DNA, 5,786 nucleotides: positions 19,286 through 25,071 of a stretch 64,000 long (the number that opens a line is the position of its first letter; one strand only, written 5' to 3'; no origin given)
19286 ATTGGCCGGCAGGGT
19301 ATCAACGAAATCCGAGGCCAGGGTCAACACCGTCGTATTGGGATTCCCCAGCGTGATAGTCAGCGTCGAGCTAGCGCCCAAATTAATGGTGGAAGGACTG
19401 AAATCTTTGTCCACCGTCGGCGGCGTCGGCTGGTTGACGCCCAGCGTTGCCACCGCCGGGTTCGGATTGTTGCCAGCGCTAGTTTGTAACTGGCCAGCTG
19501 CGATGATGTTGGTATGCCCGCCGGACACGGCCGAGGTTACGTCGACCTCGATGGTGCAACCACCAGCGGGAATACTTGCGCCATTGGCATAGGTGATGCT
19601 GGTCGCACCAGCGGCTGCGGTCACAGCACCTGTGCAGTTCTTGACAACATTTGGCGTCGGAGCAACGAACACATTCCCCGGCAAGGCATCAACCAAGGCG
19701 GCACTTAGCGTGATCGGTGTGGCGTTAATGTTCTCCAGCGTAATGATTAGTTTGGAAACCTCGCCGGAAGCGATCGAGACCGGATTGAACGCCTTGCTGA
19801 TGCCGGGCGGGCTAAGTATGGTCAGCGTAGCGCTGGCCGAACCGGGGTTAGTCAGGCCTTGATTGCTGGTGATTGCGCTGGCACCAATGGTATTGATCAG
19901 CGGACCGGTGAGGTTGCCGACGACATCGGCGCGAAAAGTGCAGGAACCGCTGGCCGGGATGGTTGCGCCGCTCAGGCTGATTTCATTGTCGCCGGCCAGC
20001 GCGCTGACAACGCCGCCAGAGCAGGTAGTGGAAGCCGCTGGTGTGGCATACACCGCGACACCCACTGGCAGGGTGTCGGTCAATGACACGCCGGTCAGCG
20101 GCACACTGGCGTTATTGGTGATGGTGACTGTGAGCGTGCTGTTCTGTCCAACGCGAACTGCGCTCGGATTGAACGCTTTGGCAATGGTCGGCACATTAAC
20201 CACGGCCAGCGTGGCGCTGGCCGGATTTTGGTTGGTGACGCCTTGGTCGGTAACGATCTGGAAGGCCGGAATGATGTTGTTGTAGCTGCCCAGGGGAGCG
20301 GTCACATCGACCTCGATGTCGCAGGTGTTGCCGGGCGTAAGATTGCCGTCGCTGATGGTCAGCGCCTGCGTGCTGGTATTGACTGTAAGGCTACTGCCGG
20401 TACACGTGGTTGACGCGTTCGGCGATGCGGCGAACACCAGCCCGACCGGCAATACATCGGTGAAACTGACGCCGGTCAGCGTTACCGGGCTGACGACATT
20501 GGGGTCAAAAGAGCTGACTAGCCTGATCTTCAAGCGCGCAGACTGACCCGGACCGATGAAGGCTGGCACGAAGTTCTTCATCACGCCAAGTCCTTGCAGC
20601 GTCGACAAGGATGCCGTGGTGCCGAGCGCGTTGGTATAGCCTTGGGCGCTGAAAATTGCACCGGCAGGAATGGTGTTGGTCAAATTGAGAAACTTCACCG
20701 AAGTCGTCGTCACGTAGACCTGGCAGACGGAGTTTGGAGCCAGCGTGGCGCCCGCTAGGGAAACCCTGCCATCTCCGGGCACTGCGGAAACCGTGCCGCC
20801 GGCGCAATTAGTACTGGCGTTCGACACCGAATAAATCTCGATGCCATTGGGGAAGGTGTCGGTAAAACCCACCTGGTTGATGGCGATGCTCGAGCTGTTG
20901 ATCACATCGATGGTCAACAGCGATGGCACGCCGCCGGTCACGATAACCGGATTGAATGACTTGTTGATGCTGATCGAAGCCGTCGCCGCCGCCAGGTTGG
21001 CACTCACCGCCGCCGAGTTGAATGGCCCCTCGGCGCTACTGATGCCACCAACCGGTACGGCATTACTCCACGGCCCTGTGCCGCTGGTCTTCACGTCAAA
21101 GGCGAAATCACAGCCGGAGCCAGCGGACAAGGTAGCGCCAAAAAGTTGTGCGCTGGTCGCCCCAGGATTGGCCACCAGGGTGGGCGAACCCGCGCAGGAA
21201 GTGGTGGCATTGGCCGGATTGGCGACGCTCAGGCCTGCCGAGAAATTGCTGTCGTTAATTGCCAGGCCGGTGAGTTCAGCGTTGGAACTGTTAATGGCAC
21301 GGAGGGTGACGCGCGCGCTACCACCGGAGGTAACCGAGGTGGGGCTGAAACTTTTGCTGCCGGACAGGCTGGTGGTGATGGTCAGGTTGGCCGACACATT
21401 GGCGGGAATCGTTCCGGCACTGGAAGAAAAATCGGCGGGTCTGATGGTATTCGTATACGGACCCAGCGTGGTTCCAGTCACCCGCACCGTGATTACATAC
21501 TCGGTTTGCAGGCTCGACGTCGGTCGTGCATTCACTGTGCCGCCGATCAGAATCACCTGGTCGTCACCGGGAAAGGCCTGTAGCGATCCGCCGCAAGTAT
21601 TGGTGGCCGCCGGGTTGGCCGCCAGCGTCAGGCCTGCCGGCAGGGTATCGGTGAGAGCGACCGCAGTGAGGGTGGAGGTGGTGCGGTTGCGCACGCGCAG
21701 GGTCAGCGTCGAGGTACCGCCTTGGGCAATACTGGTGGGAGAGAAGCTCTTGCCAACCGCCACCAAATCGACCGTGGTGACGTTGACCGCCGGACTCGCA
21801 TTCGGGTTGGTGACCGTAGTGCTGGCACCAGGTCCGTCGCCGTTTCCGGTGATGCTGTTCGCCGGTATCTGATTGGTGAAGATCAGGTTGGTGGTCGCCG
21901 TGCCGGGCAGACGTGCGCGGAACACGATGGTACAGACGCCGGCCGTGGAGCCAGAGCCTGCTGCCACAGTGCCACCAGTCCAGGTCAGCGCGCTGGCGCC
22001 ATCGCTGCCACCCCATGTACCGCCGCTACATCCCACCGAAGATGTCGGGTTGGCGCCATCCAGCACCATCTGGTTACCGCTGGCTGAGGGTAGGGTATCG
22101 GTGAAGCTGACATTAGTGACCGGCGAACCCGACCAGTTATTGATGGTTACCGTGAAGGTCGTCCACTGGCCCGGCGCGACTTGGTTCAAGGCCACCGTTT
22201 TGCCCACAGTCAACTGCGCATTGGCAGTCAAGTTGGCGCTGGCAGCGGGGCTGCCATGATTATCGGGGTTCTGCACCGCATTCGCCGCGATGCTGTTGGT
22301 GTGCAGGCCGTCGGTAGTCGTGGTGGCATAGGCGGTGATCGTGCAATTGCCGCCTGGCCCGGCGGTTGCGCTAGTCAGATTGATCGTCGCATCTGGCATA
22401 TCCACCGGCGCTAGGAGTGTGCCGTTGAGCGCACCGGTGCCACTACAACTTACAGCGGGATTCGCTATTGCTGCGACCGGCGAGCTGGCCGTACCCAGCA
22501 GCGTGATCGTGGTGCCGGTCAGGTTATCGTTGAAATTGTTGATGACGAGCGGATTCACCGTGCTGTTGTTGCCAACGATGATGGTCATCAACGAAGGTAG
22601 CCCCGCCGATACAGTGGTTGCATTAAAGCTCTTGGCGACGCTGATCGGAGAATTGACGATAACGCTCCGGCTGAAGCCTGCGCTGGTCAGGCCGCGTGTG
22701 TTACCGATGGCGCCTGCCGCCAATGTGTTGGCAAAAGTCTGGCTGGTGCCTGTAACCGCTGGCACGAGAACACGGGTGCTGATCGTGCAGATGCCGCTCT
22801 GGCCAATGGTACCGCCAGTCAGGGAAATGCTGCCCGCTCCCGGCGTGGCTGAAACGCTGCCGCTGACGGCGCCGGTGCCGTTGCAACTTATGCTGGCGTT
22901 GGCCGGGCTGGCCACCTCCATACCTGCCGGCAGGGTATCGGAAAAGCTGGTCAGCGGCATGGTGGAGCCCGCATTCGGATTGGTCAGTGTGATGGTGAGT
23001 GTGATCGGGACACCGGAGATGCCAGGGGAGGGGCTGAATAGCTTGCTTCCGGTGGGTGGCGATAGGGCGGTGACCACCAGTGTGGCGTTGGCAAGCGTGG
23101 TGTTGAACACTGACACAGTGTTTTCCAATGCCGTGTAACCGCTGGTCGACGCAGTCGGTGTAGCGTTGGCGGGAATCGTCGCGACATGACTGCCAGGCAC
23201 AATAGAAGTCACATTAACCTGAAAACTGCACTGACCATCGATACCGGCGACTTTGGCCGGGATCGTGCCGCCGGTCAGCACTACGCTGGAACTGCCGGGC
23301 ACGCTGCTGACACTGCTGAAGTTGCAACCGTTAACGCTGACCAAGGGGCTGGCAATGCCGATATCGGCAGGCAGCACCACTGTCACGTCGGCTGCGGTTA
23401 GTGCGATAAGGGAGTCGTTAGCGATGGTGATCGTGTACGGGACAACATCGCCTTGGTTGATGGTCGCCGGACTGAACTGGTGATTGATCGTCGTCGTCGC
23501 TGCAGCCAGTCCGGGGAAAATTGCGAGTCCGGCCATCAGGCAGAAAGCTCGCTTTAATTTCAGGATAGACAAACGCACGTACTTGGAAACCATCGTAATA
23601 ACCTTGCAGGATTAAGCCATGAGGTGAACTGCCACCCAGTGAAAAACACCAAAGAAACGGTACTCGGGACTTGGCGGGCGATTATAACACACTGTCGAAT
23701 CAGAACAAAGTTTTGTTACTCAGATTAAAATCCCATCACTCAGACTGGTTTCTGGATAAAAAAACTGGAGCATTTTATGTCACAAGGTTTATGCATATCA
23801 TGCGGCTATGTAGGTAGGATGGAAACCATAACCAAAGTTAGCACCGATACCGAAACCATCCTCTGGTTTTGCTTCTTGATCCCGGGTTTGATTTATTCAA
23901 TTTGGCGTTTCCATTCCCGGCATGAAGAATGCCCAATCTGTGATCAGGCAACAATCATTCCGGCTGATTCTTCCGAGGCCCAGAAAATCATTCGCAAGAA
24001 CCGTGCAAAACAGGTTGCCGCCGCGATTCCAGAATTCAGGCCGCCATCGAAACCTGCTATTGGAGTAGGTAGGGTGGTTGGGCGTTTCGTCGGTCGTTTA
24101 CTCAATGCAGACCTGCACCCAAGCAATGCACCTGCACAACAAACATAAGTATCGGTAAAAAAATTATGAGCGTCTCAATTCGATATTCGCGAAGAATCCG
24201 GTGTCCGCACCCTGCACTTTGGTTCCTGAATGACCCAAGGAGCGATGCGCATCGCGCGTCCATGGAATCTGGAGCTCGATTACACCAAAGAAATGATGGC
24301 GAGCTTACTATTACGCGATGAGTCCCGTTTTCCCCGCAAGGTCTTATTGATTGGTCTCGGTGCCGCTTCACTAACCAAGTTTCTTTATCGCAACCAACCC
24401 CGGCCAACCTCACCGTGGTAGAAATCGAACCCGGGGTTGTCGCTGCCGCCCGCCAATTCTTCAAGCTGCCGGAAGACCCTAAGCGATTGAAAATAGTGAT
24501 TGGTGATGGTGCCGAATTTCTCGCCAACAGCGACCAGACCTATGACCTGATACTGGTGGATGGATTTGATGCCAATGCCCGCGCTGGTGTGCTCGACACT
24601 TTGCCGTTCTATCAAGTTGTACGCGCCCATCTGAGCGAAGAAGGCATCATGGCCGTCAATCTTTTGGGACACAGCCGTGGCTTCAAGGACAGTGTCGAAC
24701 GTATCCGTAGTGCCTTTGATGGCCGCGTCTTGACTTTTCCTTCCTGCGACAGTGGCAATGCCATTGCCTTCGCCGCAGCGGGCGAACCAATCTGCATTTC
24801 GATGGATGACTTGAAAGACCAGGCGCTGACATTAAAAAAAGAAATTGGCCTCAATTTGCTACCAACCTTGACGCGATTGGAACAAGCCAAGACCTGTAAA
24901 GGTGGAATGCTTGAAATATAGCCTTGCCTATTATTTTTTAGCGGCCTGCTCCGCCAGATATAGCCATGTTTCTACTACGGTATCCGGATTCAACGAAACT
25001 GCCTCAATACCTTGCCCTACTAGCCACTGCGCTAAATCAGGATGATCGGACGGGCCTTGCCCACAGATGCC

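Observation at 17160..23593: Giant IPTL-CTERM adhesin whose stalk domains keep a Lys/Asp/Asn triad that the tip domain has lost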

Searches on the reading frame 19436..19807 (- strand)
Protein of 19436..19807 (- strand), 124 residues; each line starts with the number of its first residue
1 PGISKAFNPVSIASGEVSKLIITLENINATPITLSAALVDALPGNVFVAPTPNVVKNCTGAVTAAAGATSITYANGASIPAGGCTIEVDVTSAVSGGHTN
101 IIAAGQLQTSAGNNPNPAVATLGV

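Call 29: search_solved_structures(query=A1, max_evalue=1, show_alignments=4)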
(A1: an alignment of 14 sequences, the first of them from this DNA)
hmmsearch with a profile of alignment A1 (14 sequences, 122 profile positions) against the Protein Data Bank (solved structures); distinct sequences matched with E-value up to 1: 4.
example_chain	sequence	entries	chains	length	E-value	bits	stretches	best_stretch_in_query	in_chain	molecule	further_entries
8s83_C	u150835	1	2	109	0.022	18.1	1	20-93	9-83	S-layer protein sap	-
7n6g_1L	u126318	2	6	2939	0.15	15.4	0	6-38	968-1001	FAP47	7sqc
6to1_A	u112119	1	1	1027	0.2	15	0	58-108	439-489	Minor fimbrium subunit Mfa5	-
4ziu_A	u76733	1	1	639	0.94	12.8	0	9-38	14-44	Uncharacterized lipoprotein YfhM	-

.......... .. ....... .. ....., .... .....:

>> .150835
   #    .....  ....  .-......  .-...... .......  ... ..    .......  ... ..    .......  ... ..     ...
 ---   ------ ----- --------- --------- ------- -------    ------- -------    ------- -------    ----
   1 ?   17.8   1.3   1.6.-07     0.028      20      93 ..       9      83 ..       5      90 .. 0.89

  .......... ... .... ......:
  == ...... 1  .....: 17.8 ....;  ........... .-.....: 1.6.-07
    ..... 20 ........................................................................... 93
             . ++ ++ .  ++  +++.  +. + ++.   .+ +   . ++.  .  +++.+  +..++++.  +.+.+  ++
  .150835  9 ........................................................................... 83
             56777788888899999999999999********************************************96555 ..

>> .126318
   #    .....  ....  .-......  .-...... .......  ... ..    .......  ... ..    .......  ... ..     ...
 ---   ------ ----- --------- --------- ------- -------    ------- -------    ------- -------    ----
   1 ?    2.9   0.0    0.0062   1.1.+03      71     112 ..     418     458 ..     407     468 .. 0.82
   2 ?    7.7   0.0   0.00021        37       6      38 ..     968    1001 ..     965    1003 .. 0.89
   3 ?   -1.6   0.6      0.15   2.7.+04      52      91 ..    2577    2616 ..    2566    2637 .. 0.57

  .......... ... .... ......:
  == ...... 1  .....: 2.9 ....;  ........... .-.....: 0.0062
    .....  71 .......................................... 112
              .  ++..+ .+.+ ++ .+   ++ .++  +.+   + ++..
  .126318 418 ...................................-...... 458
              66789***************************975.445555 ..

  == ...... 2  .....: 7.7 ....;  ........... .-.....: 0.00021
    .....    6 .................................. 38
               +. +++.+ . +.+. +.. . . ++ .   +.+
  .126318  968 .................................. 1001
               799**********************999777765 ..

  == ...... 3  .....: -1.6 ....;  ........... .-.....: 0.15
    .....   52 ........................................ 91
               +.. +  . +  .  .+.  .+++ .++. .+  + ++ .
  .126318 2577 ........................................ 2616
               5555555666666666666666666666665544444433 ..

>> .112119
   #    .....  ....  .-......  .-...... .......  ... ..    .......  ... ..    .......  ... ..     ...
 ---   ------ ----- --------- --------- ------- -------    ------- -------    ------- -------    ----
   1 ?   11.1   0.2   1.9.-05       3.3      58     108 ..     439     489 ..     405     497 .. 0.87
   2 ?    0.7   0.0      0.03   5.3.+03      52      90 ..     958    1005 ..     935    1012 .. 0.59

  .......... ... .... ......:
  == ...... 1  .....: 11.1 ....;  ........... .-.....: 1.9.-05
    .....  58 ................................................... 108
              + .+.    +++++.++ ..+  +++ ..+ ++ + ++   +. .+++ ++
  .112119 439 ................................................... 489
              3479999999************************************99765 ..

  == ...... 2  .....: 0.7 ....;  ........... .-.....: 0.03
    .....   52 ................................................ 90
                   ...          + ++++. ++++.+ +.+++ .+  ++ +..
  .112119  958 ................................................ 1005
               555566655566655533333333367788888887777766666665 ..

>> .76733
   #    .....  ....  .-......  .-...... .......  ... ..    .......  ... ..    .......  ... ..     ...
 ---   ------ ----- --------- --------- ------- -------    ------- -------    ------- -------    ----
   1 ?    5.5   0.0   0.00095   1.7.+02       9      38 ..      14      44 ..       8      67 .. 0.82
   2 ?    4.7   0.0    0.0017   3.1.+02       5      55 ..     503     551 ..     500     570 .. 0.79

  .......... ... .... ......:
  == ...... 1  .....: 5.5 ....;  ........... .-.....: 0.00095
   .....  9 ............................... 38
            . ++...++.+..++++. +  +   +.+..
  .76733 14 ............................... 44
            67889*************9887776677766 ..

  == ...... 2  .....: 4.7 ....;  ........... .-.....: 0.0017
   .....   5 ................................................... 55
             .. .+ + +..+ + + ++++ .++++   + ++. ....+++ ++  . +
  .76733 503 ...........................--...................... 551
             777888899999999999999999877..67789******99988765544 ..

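Call 35: predict_structure(alignment_id=A1)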
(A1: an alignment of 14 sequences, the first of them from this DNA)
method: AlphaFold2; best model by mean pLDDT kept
length: 124 residues; sequences in the alignment: 14
mean_pLDDT: 96.8   pTM: 0.89
mean pLDDT of the five models: 96.8, 96.8, 96.5, 95.9, 95.5
residues with pLDDT >= 90: 123; 70-90: 1; 50-70: 0; < 50: 0
segments of 3 or more residues with pLDDT < 50: none
pLDDT, mean of each block of 10 residues (from residue 1): 98 96 98 98 97 94 97 97 98 95 98 98 90
secondary structure, 60 per line:
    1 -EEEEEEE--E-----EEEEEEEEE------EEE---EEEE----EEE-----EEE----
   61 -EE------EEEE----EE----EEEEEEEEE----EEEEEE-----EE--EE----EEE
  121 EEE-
elements in order: E2-8 E17-25 E32-34 E38-41 E46-48 E54-56 E70-73 E84-92 E97-102 E118-123

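Call 40: fold_search(model_id=the predicted structure, library=pdb)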
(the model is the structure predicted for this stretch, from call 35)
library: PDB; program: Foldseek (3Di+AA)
matches with E <= 10: 1420; with E <= 0.001: 0
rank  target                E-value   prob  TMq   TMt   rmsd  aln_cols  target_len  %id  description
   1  2xdh                  1.1e-03  1.00  0.47  0.43   6.6       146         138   11  Non-cellulosomal cohesin from the hyperthermophilic archaeon Archaeoglobus fulgidus (released 2010-05-26)
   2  2vn5_A                1.2e-03  1.00  0.48  0.44   7.0       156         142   10  The Clostridium cellulolyticum dockerin displays a dual binding mode for its cohesin partner (released 2008-05-20)
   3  4bhu_A                1.2e-03  1.00  0.51  0.50   5.4       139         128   14  Crystal structure of BslA - A bacterial hydrophobin (released 2013-08-14)
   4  1amx                  1.3e-03  1.00  0.58  0.49   5.3       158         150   11  COLLAGEN-BINDING DOMAIN FROM A STAPHYLOCOCCUS AUREUS ADHESIN (released 1998-06-24)
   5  9ifr                  2.0e-03  1.00  0.56  0.56   5.0       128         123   12  CLIPPER domain from the Gram-negative fibrillar adhesin "B9T28_05395 (released 2025-11-26)
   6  4lee_A                2.2e-03  1.00  0.51  0.24  13.2       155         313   14  Structure of the Als3 adhesin from Candida albicans, residues 1-313 (mature sequence), triple mutant in the binding ca (released 2014-05-14)
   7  2vo8                  2.6e-03  1.00  0.57  0.53   5.8       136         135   11  Cohesin module from Clostridium perfringens ATCC13124 family 33 glycoside hydrolase. (released 2008-09-02)
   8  4bhu_B                2.6e-03  1.00  0.53  0.51   5.3       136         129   15  Crystal structure of BslA - A bacterial hydrophobin (released 2013-08-14)
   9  2vn5_C                2.6e-03  1.00  0.48  0.42   6.6       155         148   11  The Clostridium cellulolyticum dockerin displays a dual binding mode for its cohesin partner (released 2008-05-20)
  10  5cf3                  2.6e-03  1.00  0.46  0.22   7.5       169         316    8  Crystal structures of Bbp from Staphylococcus aureus (released 2015-09-23)
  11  2vn6_A                2.9e-03  1.00  0.49  0.43   6.7       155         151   10  The Clostridium cellulolyticum dockerin displays a dual binding mode for its cohesin partner (released 2008-05-13)
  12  4bhu_C                3.3e-03  1.00  0.50  0.48   5.8       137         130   14  Crystal structure of BslA - A bacterial hydrophobin (released 2013-08-14)
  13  8q30_0                3.6e-03  0.97  0.30  0.28   7.3       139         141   21  Sulfolobus acidocaldarius AAP filament. (released 2024-03-06)
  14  2y7l_A                3.8e-03  1.00  0.53  0.25  14.2       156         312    8  Structure of N-terminal domain of Candida albicans Als9-2 in complex with human fibrinogen gamma peptide (released 2011-10-05)
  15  8kb2                  5.0e-03  1.00  0.53  0.28   5.5       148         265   13  Crystal Structure of M- and C-Domains of the shaft pilin LrpA from Ligilactobacillus ruminis - iodide derivative (released 2024-07-10)
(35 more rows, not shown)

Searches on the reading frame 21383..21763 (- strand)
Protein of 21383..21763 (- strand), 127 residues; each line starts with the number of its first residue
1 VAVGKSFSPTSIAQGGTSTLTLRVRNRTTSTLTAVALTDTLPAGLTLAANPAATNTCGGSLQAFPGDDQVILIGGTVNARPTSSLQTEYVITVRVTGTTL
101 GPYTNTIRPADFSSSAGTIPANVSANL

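Call 71: search_solved_structures(query=window:21383-21763:-, max_evalue=10, show_alignments=3)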
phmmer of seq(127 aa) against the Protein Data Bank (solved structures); distinct sequences matched with E-value up to 10: 3.
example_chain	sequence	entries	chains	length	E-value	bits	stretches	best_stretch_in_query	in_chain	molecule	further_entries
5it5_F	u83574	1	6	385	0.99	12.6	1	40-125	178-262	ATP binding motif-containing protein PilF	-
5oiu_A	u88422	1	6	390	1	12.6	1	40-125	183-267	Type IV pilus assembly protein PilF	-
6ejf_A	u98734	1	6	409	1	12.5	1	40-125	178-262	Type IV pilus assembly protein PilF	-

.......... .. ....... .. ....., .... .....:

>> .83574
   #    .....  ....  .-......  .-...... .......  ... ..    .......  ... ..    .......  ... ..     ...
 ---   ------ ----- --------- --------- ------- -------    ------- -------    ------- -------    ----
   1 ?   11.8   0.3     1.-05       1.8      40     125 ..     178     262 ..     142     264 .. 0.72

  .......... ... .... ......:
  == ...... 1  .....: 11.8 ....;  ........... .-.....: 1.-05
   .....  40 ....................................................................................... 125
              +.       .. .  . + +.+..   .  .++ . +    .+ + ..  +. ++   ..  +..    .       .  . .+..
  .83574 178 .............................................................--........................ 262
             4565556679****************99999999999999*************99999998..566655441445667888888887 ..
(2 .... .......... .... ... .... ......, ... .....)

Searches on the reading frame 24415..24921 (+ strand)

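Call 92: search_protein_families(library=pfam, proteins=[window:24415-24921:+], max_evalue=0.01)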
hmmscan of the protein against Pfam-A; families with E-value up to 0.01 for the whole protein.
window:24415-24921:+ (168 aa): 2 families
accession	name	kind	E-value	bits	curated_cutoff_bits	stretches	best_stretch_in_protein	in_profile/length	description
PF01564.23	Spermine_synth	-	1.5e-09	38.1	22.9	1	1-80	47-129/186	Spermine/spermidine synthase domain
PF05430.17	Methyltransf_30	-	0.0054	17.1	22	1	15-78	23-85/124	S-adenosyl-L-methionine-dependent methyltransferase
